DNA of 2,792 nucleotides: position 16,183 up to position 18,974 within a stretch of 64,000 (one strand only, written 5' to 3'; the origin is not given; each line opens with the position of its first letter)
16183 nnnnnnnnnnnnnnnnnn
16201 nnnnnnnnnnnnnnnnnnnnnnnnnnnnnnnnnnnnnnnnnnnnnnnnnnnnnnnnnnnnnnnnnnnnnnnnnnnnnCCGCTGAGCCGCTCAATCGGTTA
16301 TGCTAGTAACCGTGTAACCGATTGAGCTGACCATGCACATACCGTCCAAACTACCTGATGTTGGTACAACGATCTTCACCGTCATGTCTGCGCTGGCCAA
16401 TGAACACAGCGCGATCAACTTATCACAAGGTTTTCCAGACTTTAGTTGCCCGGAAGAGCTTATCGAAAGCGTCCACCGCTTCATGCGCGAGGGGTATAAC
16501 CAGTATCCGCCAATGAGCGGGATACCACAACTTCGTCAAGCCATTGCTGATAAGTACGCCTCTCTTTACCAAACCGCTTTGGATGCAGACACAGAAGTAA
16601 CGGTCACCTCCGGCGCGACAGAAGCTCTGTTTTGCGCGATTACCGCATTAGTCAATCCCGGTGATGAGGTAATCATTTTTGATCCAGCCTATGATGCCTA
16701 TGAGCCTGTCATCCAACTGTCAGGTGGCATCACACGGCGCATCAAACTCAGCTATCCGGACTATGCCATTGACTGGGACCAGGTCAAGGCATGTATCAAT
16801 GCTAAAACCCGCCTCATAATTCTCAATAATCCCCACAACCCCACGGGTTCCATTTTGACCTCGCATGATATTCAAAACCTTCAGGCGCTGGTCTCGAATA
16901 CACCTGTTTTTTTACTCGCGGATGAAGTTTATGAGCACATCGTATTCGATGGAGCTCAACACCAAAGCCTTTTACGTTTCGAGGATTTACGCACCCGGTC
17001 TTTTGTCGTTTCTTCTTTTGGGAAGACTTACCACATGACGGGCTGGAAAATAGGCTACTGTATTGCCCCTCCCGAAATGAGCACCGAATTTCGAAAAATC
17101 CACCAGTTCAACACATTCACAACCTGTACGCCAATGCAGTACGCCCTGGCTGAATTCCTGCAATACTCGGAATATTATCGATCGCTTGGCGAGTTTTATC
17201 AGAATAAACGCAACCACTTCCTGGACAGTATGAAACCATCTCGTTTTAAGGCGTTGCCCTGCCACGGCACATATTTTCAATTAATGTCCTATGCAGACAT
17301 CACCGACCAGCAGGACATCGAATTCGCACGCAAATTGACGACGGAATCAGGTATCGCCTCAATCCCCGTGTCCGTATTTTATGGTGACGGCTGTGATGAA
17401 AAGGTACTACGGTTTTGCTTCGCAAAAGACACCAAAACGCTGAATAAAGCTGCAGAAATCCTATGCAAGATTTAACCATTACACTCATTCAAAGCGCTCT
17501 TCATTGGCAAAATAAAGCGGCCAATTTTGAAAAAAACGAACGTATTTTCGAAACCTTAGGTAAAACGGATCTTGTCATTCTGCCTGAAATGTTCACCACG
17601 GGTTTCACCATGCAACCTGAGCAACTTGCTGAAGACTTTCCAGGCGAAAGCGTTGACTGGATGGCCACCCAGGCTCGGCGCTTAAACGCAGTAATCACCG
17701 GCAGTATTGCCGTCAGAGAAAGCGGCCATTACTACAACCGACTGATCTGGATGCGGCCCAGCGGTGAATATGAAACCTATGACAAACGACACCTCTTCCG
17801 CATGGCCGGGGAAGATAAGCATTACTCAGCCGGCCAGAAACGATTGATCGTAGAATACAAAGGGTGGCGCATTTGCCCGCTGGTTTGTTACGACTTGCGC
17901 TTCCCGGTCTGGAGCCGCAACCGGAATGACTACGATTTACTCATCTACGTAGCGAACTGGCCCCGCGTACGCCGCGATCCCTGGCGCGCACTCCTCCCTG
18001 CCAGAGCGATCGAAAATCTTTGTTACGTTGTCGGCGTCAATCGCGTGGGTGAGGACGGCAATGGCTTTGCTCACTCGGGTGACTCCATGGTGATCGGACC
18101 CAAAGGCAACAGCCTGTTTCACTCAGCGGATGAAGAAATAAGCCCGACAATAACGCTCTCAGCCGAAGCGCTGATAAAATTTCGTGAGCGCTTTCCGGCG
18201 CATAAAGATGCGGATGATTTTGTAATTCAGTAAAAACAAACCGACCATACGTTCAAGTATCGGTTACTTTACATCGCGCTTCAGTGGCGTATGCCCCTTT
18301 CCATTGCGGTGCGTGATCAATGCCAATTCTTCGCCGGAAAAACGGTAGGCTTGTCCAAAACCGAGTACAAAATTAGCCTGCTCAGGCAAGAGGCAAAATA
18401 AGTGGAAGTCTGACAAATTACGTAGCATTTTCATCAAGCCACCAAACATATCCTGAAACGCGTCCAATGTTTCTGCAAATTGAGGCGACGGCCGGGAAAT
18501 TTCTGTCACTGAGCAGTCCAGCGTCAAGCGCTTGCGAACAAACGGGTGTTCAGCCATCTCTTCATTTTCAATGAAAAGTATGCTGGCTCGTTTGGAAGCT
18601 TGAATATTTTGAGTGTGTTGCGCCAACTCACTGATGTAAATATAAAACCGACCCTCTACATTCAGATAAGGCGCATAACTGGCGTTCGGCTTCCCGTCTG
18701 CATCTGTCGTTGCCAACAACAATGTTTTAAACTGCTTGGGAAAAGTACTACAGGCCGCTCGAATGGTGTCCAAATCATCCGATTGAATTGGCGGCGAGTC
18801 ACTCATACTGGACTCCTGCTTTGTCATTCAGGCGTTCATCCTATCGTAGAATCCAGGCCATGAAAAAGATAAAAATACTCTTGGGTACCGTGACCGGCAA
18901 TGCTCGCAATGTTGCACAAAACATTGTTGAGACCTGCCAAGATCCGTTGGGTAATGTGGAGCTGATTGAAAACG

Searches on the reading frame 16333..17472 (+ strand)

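Call 44: search_protein_families(library=pfam, proteins=[window:16333-17472:+], max_evalue=0.00001)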
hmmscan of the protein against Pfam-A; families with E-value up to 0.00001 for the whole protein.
window:16333-17472:+ (380 aa): 4 families
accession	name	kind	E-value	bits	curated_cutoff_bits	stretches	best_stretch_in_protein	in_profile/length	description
PF00155.27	Aminotran_1_2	-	2.9e-64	218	19.7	1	28-376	4-360/361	Aminotransferase class I and II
PF00266.25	Aminotran_5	-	1.8e-07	31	21.5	1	78-199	51-177/371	Aminotransferase class-V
PF01053.26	Cys_Met_Meta_PP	-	2.7e-07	29.9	27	1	86-199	68-175/381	Cys/Met metabolism PLP-dependent enzyme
PF01041.23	DegT_DnrJ_EryC1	-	2.3e-06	27.5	19.8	1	88-197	42-145/360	DegT/DnrJ/EryC1/StrS aminotransferase family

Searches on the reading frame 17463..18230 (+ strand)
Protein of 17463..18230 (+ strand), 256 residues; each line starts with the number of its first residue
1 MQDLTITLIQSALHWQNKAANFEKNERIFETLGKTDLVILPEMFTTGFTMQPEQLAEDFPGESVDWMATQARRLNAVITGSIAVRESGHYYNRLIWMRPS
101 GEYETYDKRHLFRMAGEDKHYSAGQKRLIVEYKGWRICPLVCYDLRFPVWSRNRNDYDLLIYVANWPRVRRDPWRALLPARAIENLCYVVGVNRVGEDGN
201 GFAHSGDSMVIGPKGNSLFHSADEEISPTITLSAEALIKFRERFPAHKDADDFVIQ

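Call 44: search_protein_families(library=pfam, proteins=[window:17463-18230:+], max_evalue=0.00001)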
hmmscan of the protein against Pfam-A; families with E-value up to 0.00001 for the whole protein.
window:17463-18230:+ (256 aa): 1 family
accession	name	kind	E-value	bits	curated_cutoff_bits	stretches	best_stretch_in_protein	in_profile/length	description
PF00795.27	CN_hydrolase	-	8.7e-33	114.2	23.2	1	8-220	4-233/256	Carbon-nitrogen hydrolase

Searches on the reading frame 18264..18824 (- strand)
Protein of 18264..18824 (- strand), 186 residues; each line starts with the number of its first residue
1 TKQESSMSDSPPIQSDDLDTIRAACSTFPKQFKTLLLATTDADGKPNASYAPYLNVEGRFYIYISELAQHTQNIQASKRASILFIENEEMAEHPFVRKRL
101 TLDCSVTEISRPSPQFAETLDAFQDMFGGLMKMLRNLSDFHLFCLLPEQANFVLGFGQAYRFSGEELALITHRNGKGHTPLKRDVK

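Call 44: search_protein_families(library=pfam, proteins=[window:18264-18824:-], max_evalue=0.00001)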
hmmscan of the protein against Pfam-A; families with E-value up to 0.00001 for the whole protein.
window:18264-18824:- (186 aa): 1 family
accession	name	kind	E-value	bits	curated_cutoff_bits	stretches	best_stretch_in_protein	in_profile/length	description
PF01243.27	PNPOx_N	-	3.7e-16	60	28.1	1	23-153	3-119/120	Pyridoxamine 5'-phosphate oxidase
